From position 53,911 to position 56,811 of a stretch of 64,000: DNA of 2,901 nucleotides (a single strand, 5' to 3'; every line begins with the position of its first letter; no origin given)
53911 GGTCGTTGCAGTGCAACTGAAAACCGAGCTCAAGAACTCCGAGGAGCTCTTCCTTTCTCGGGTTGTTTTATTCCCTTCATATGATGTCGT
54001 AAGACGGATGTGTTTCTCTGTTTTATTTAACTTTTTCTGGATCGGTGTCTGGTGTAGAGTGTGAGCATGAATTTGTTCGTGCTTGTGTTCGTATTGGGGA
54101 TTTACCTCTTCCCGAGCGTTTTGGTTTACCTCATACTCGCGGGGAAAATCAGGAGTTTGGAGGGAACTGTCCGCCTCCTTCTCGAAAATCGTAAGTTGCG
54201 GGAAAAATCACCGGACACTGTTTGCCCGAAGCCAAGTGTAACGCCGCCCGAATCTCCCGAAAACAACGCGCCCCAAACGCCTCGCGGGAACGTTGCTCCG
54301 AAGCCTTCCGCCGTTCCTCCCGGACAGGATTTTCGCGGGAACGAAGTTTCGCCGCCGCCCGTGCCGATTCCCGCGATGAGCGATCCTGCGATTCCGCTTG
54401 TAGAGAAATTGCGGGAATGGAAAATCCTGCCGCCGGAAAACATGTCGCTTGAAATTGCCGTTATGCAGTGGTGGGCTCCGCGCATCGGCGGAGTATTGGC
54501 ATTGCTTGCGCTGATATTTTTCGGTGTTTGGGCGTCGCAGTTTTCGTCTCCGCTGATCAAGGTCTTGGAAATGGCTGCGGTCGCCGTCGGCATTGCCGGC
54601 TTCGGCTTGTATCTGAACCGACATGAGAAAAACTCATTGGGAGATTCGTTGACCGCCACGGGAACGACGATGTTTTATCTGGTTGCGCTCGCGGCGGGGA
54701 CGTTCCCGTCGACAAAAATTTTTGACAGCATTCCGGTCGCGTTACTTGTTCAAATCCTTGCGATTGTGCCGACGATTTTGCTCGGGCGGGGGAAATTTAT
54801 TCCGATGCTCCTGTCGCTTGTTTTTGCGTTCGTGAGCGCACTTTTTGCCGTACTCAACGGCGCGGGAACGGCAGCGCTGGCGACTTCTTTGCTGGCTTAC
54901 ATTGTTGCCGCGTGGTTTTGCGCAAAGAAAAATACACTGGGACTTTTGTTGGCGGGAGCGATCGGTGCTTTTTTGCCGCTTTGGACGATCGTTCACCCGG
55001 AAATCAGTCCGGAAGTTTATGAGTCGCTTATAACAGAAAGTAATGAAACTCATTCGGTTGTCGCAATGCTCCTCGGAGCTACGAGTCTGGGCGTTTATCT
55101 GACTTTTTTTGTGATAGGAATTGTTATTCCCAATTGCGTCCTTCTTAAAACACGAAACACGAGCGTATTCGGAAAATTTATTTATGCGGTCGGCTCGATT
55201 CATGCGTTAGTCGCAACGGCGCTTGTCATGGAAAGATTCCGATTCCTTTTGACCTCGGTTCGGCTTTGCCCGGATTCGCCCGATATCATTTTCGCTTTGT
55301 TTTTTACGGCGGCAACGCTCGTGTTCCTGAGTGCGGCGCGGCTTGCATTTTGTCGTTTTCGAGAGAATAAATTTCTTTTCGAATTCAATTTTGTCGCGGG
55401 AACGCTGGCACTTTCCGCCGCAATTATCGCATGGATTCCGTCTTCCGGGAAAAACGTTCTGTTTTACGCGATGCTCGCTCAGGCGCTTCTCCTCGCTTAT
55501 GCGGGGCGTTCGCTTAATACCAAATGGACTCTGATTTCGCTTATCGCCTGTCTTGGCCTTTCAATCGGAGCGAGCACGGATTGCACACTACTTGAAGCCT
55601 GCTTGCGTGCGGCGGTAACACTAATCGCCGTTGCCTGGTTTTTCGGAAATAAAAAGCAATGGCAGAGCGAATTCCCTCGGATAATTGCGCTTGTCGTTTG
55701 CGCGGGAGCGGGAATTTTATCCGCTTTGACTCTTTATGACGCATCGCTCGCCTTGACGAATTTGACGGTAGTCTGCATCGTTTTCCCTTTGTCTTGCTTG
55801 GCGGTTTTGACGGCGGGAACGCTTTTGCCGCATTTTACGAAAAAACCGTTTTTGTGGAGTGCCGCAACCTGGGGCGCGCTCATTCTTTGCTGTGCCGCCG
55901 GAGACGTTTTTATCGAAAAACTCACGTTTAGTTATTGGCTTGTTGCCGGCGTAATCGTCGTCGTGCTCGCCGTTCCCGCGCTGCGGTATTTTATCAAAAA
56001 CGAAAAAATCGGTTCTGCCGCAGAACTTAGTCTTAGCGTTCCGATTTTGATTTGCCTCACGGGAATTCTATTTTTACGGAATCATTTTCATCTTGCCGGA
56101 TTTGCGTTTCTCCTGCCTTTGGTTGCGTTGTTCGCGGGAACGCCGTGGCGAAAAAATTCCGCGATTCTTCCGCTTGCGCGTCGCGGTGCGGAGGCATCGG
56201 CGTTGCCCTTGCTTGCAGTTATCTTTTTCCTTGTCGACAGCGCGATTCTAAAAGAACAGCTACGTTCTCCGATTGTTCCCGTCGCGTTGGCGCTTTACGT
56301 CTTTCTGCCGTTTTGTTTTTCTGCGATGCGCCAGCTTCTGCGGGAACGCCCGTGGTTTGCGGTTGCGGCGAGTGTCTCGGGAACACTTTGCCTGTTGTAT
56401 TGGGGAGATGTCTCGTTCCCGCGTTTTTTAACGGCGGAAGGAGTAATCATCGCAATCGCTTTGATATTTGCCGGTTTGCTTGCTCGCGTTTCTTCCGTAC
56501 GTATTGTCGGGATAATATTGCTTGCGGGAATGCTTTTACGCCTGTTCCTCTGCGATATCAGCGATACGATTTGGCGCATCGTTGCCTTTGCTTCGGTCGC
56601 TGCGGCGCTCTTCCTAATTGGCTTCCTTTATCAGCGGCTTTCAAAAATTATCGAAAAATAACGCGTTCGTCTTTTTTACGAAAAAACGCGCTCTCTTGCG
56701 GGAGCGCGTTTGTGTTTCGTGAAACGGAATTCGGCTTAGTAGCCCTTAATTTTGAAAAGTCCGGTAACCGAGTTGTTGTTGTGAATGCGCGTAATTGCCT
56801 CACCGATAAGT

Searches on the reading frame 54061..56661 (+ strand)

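Call 4: search_protein_families(library=pfam, proteins=[window:54061-56661:+], max_evalue=0.01)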
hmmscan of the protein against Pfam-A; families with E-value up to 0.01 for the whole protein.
window:54061-56661:+ (866 aa): 1 family
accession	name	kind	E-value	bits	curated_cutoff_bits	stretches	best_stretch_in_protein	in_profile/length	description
PF10101.14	DUF2339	-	1.9e-12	47.2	33.6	1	138-860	4-659/659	Predicted membrane protein (DUF2339)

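Call 5: search_protein_families(library=ncbifam, proteins=[window:54061-56661:+], max_evalue=0.01)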
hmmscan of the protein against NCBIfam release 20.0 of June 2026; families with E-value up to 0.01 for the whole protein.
window:54061-56661:+ (866 aa): 0 families
